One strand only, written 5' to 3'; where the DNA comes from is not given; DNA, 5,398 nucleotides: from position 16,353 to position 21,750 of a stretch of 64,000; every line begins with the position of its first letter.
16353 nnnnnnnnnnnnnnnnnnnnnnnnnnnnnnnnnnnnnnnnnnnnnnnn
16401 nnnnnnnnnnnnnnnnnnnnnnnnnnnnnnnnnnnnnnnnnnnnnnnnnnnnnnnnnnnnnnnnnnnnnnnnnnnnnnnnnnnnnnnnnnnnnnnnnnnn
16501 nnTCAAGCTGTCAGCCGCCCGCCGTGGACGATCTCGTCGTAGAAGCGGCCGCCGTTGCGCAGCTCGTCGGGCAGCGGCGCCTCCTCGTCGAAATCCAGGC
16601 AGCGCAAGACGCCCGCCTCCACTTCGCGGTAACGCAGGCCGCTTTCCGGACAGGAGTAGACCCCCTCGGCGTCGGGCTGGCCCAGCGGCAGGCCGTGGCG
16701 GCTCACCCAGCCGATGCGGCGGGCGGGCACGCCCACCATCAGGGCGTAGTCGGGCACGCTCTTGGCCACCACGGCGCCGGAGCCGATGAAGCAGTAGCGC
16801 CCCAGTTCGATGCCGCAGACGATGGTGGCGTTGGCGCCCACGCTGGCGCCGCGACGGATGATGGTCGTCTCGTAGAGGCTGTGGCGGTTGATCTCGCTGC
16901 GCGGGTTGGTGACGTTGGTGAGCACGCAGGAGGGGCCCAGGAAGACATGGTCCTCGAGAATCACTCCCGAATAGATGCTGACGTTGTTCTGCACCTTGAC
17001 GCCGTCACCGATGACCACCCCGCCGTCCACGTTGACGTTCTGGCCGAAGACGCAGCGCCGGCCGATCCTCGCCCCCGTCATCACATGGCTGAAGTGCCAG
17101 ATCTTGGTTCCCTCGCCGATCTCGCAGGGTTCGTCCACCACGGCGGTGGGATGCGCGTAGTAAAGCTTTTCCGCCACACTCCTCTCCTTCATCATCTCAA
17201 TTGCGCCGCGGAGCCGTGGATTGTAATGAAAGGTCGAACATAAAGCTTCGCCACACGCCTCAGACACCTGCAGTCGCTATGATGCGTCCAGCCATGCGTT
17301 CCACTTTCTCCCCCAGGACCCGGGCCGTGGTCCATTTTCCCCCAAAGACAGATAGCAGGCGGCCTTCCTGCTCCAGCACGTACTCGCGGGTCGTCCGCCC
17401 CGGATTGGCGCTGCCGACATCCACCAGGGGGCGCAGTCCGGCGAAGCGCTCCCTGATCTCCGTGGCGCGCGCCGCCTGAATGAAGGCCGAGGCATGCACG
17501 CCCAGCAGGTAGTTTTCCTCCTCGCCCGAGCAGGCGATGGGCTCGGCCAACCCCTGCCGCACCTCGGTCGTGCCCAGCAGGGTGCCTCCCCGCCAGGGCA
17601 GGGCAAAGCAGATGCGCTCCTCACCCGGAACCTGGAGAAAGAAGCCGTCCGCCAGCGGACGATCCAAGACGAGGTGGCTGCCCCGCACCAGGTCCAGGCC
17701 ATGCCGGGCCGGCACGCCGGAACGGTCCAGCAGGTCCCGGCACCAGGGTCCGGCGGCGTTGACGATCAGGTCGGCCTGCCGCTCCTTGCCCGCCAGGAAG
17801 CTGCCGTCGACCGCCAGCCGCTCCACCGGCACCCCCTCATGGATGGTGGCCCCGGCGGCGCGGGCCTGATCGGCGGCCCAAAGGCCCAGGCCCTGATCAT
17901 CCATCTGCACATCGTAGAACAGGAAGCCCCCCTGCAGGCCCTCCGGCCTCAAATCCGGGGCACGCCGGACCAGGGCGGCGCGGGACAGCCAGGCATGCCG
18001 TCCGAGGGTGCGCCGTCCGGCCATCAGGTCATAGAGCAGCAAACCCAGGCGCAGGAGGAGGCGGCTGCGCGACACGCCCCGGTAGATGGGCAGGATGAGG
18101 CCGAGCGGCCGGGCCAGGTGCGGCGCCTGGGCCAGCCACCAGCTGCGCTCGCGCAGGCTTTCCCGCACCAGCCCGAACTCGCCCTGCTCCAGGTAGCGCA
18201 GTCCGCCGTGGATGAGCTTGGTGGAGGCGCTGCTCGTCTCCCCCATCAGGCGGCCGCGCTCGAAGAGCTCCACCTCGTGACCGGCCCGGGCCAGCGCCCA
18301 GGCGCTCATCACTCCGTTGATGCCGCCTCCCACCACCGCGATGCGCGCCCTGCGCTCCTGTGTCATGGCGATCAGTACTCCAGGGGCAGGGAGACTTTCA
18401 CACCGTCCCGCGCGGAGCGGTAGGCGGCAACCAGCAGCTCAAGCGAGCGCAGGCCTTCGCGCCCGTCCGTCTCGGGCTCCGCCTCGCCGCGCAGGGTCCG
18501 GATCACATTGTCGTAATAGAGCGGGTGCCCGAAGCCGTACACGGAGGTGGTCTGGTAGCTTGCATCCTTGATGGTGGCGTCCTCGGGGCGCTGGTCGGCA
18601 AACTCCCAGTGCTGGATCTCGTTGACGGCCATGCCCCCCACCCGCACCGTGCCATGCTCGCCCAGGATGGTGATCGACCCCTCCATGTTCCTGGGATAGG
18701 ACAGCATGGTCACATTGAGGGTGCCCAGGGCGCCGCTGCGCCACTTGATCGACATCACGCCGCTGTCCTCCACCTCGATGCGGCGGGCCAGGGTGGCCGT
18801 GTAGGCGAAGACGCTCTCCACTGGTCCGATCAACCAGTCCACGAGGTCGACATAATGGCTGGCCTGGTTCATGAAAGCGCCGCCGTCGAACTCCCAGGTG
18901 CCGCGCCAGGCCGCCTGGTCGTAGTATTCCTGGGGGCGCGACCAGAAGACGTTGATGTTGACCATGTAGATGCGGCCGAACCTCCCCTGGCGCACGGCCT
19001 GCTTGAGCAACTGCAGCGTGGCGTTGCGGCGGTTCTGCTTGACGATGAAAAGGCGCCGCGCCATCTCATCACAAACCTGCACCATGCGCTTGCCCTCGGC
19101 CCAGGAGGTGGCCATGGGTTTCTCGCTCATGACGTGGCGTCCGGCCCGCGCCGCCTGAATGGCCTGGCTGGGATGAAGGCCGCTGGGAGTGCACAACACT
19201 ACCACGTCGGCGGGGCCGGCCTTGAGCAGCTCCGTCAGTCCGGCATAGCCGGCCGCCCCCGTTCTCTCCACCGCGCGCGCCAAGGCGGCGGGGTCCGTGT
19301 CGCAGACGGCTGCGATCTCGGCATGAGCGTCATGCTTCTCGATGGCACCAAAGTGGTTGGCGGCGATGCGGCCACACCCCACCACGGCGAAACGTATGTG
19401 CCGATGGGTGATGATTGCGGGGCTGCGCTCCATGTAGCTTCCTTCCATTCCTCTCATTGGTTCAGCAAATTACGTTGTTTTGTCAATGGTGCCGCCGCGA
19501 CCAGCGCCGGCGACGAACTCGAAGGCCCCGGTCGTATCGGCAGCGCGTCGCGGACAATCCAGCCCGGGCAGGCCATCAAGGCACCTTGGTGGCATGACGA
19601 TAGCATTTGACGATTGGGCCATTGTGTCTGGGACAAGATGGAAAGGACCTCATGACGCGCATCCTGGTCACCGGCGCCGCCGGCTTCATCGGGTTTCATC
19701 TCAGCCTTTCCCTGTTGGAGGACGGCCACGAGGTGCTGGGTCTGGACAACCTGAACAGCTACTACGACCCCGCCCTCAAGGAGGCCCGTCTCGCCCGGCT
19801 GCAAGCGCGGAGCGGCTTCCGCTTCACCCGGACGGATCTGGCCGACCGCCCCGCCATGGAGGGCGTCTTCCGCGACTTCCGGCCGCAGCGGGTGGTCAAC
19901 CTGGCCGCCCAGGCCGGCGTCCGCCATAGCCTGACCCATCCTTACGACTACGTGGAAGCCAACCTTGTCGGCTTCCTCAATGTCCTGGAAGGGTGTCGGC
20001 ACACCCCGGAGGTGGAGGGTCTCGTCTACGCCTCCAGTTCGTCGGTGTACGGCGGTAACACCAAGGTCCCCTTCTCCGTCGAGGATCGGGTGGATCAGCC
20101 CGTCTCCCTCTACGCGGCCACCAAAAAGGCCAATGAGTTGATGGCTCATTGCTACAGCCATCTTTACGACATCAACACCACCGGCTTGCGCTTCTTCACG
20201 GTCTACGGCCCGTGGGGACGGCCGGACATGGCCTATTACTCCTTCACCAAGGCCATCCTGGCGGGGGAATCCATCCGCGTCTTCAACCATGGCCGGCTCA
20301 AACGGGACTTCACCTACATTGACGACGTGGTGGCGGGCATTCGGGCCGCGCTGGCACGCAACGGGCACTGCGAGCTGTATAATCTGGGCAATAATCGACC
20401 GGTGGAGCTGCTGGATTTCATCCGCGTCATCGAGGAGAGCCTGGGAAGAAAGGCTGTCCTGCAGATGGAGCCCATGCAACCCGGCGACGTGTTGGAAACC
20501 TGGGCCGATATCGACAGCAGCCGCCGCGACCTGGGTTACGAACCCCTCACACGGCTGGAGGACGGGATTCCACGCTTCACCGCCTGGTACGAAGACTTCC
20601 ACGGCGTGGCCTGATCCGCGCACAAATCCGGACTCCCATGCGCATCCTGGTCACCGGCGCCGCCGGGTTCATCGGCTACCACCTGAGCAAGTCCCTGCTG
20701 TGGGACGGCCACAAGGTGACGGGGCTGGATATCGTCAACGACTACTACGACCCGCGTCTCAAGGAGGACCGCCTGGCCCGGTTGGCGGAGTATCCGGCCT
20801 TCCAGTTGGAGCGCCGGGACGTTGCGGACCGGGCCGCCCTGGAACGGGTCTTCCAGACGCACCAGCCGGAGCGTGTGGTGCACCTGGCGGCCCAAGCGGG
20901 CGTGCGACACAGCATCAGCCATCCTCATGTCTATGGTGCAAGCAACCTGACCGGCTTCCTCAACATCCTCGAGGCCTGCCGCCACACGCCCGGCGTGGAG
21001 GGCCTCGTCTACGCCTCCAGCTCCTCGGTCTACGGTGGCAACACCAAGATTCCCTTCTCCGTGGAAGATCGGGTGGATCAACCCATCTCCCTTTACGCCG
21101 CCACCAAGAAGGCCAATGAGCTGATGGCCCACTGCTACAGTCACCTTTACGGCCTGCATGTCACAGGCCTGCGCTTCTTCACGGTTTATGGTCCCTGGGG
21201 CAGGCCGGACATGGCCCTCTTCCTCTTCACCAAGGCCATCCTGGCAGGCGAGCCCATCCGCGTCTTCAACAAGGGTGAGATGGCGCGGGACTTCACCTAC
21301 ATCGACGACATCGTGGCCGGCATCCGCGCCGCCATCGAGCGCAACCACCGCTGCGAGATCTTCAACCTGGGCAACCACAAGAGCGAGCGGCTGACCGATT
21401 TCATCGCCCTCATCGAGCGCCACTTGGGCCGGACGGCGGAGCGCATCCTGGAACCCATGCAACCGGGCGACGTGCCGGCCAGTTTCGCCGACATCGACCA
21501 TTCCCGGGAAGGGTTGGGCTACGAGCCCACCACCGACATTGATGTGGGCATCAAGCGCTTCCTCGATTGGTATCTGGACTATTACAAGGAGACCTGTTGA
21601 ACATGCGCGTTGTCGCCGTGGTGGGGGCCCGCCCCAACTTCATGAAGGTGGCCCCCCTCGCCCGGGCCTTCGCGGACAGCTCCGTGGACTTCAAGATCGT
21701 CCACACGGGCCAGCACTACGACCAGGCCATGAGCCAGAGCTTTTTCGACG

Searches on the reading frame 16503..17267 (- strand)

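Call 57: search_protein_families(library=pfam, proteins=[window:16503-17267:-], max_evalue=0.00001)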
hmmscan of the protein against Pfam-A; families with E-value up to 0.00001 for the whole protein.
window:16503-17267:- (254 aa): 3 families
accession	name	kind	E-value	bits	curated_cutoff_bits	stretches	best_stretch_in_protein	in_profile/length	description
PF00132.30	Hexapep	-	5.9e-25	86.3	27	3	48-81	2-35/36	Bacterial transferase hexapeptide (six repeats)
PF14602.12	Hexapep_2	-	1.2e-11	44.6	27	1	66-99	2-33/34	Hexapeptide repeat of succinyl-transferase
PF25084.1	LbH_EIF2B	-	4.8e-11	43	54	1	39-117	13-94/105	EIF2B subunit epsilon LbH domain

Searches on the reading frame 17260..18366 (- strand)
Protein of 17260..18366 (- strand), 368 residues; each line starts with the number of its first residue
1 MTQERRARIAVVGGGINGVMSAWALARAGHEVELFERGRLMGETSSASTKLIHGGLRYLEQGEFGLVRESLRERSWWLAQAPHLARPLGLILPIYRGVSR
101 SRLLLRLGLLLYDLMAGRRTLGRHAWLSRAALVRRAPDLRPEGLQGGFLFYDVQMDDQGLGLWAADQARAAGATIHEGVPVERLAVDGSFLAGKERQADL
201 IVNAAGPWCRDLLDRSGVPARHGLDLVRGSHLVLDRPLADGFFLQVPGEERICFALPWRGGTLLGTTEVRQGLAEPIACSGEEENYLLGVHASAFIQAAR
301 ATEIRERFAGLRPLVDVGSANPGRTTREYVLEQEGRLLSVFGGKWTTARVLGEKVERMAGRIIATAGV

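Call 57: search_protein_families(library=pfam, proteins=[window:17260-18366:-], max_evalue=0.00001)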
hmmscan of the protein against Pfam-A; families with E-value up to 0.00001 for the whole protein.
window:17260-18366:- (368 aa): 2 families
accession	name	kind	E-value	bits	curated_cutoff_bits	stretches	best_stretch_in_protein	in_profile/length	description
PF01266.30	DAO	-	6.5e-49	167.8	27.9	1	8-316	1-315/353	FAD dependent oxidoreductase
PF13450.12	NAD_binding_8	-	6.9e-07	29.9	21.9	1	11-42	1-32/68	NAD(P)-binding Rossmann-like domain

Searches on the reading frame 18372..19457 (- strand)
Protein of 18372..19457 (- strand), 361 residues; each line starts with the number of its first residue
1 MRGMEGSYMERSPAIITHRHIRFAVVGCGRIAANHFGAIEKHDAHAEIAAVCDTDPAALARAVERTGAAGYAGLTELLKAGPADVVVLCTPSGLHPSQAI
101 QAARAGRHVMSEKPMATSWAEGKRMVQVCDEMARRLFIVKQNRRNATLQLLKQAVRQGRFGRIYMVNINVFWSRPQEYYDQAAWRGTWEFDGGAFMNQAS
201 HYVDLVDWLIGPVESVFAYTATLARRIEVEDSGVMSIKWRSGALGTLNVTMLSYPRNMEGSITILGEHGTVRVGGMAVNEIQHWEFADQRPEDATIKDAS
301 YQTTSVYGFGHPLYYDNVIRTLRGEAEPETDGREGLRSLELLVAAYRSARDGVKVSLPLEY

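Call 57: search_protein_families(library=pfam, proteins=[window:18372-19457:-], max_evalue=0.00001)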
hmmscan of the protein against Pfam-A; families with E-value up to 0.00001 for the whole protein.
window:18372-19457:- (361 aa): 4 families
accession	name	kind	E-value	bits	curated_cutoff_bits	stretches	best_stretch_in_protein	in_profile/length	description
PF02894.22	GFO_IDH_MocA_C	-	2e-42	145.9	22.9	1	152-357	1-218/218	Oxidoreductase family, C-terminal alpha/beta domain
PF22725.1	GFO_IDH_MocA_C3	-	1.1e-30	106.7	27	1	149-272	2-124/124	GFO/IDH/MocA C-terminal domain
PF01408.29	GFO_IDH_MocA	-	5.4e-28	98.5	24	1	21-137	1-117/120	Oxidoreductase family, NAD-binding Rossmann fold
PF03447.22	NAD_binding_3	-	4e-07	31.2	24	1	27-116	1-92/116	Homoserine dehydrogenase, NAD binding domain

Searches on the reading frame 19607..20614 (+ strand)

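Call 57: search_protein_families(library=pfam, proteins=[window:19607-20614:+], max_evalue=0.00001)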
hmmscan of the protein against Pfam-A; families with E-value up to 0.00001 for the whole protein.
window:19607-20614:+ (335 aa): 5 families
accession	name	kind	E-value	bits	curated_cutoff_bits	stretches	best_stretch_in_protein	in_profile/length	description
PF01370.27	Epimerase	-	2.7e-55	187.8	20.9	1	19-261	1-240/240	NAD dependent epimerase/dehydratase family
PF16363.11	GDP_Man_Dehyd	-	8.7e-50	170.5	27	1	20-322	1-330/332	GDP-mannose 4,6 dehydratase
PF04321.23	RmlD_sub_bind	-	1.1e-16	61.2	27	1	18-287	2-238/287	RmlD substrate binding domain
PF01073.25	3Beta_HSD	-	1.2e-13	51.2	22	1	20-243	1-223/280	3-beta hydroxysteroid dehydrogenase/isomerase family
PF02719.21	Polysacc_synt_2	-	3.7e-09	36.6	20.2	1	19-280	1-248/293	Polysaccharide biosynthesis protein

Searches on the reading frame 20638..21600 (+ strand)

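Call 57: search_protein_families(library=pfam, proteins=[window:20638-21600:+], max_evalue=0.00001)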
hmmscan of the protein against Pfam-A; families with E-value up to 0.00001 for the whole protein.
window:20638-21600:+ (320 aa): 5 families
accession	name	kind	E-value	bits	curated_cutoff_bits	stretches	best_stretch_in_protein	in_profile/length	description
PF01370.27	Epimerase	-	5.2e-56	190.2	20.9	1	3-245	1-240/240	NAD dependent epimerase/dehydratase family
PF16363.11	GDP_Man_Dehyd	-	2.9e-50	172.1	27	1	4-307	1-331/332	GDP-mannose 4,6 dehydratase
PF04321.23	RmlD_sub_bind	-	5.4e-19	68.8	27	1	1-269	1-237/287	RmlD substrate binding domain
PF01073.25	3Beta_HSD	-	1.3e-13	51.1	22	1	4-226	1-222/280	3-beta hydroxysteroid dehydrogenase/isomerase family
PF02719.21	Polysacc_synt_2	-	3.6e-12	46.5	20.2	1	3-259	1-243/293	Polysaccharide biosynthesis protein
